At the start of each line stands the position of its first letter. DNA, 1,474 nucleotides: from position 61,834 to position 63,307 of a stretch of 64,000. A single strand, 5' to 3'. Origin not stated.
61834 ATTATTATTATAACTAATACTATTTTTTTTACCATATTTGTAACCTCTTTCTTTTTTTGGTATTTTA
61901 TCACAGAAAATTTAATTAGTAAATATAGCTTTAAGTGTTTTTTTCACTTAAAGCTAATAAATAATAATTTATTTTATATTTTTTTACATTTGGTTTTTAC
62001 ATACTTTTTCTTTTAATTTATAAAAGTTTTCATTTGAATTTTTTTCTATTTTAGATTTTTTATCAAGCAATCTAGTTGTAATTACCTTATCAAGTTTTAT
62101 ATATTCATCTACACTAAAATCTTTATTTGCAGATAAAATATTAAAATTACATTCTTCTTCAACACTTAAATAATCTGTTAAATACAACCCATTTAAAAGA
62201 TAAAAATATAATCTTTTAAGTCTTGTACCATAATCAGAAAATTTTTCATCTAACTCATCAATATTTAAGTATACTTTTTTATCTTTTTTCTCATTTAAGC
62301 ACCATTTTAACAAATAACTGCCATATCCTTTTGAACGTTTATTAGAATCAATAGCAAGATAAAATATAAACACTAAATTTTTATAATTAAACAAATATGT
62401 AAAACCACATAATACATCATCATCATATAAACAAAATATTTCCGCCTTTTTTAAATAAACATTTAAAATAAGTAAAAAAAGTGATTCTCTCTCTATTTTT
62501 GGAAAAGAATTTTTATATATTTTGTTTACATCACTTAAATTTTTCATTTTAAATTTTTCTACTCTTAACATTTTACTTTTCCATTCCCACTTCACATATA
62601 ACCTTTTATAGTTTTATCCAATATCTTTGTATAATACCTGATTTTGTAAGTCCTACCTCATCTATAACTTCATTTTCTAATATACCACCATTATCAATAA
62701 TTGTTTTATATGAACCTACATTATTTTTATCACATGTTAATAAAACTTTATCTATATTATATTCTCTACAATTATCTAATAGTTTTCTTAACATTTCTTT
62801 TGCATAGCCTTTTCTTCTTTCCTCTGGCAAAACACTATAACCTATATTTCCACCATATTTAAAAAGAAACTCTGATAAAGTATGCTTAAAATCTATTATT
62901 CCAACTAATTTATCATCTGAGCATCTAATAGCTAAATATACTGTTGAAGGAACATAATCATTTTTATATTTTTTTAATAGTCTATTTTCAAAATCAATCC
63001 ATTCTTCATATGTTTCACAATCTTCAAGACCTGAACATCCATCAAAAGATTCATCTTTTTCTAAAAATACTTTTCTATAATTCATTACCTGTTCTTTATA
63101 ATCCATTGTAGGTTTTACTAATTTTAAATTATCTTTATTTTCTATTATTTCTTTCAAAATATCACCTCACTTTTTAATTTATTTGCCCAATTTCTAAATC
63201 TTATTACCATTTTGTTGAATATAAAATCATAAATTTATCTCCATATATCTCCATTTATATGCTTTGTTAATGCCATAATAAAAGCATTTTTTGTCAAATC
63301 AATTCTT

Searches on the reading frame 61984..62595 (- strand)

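Call 61: search_protein_families(library=pfam, proteins=[window:61984-62595:-], max_evalue=0.0001)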
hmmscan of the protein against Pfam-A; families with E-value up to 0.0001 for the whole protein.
window:61984-62595:- (203 aa): 2 families
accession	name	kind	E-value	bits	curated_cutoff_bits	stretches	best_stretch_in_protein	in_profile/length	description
PF00583.31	Acetyltransf_1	-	1.8e-06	28.7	20.7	1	23-112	4-100/116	Acetyltransferase (GNAT) family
PF13508.13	Acetyltransf_7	-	3.3e-06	27.8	27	1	51-115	3-67/84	Acetyltransferase (GNAT) domain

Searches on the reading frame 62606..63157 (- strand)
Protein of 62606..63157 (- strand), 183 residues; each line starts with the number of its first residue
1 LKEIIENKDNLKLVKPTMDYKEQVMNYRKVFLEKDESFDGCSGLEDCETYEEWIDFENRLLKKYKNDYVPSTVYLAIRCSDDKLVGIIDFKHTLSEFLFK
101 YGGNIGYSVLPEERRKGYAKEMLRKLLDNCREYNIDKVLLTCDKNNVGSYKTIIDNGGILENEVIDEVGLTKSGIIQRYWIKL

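Call 61: search_protein_families(library=pfam, proteins=[window:62606-63157:-], max_evalue=0.0001)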
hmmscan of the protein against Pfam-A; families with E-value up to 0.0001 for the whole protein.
window:62606-63157:- (183 aa): 3 families
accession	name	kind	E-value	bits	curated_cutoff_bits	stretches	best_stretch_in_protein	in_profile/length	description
PF00583.31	Acetyltransf_1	-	5e-11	43.3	20.7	1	48-150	11-108/116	Acetyltransferase (GNAT) family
PF13302.13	Acetyltransf_3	-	4.1e-10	40.9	25.4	1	48-152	35-131/138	Acetyltransferase (GNAT) domain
PF13527.13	Acetyltransf_9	-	8.3e-07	29.5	25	1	59-140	29-111/127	Acetyltransferase (GNAT) domain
